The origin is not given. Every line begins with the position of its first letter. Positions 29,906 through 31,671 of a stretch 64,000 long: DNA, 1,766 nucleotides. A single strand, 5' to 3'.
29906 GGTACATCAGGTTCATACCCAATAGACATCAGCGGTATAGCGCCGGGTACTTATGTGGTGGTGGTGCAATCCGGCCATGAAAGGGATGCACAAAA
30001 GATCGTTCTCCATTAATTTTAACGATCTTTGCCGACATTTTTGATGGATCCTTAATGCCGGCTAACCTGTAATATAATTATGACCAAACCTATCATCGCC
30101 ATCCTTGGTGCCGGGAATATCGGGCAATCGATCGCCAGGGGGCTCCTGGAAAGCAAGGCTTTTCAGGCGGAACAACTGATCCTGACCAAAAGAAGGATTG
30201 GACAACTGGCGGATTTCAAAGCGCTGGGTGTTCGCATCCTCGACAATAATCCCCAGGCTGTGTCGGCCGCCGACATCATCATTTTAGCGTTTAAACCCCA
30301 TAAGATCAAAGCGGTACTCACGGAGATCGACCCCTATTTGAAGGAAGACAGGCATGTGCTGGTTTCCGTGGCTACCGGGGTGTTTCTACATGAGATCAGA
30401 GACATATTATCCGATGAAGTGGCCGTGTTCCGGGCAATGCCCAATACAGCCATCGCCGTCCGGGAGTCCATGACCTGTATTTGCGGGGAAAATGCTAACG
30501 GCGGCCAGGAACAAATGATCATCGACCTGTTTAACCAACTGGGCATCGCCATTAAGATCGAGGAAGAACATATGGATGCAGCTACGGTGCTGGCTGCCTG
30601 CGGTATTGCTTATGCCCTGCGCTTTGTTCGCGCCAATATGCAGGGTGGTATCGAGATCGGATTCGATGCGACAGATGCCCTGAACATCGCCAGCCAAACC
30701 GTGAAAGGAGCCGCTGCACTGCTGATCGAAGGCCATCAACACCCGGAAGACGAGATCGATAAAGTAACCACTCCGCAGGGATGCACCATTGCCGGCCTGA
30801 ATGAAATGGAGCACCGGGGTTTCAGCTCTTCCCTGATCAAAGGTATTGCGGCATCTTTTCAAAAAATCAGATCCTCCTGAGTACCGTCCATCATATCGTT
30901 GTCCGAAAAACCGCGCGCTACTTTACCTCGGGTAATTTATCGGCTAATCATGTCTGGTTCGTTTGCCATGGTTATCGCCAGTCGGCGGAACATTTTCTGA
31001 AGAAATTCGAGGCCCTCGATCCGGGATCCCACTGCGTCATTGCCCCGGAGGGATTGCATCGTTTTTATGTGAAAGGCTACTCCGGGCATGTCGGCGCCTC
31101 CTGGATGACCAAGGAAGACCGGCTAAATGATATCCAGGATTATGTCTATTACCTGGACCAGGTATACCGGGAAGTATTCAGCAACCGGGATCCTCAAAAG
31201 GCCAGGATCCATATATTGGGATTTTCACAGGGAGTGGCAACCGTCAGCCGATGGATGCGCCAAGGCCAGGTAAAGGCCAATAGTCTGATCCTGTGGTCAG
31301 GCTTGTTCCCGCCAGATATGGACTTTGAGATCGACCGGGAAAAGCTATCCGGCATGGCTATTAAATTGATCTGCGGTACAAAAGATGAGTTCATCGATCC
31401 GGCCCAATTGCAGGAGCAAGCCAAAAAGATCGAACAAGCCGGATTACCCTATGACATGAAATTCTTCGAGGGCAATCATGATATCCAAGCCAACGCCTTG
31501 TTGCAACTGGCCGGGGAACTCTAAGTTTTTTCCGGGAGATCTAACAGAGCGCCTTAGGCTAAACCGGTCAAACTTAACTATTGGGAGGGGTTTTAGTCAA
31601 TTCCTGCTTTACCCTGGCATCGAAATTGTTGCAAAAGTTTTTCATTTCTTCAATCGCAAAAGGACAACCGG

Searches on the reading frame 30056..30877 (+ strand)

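Call 18: search_protein_families(library=pfam, proteins=[window:30056-30877:+], max_evalue=0.001)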
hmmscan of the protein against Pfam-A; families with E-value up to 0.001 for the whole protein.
window:30056-30877:+ (274 aa): 4 families
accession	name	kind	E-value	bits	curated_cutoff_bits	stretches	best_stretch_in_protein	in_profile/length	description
PF14748.11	P5CR_dimer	-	2.1e-31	108.8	25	1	170-272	1-103/105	Pyrroline-5-carboxylate reductase dimerisation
PF03807.23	F420_oxidored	-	6.4e-17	62.4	21.6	1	14-107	2-93/94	NADP oxidoreductase coenzyme F420-dependent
PF02558.23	ApbA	-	2.3e-06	27.7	22.2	1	14-103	1-98/150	Ketopantoate reductase PanE/ApbA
PF01210.29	NAD_Gly3P_dh_N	-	0.00056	20.4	23.1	0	14-113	2-110/158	NAD-dependent glycerol-3-phosphate dehydrogenase N-terminus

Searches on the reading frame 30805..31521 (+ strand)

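Call 18: search_protein_families(library=pfam, proteins=[window:30805-31521:+], max_evalue=0.001)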
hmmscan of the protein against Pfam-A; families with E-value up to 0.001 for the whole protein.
window:30805-31521:+ (239 aa): 2 families
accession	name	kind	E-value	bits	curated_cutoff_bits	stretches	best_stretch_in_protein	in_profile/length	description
PF02230.22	Abhydrolase_2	-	4.3e-08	33.7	23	1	107-232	80-206/217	Phospholipase/Carboxylesterase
PF03959.19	FSH1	-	7.8e-05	22.9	21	0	55-227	11-201/211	Serine hydrolase (FSH1)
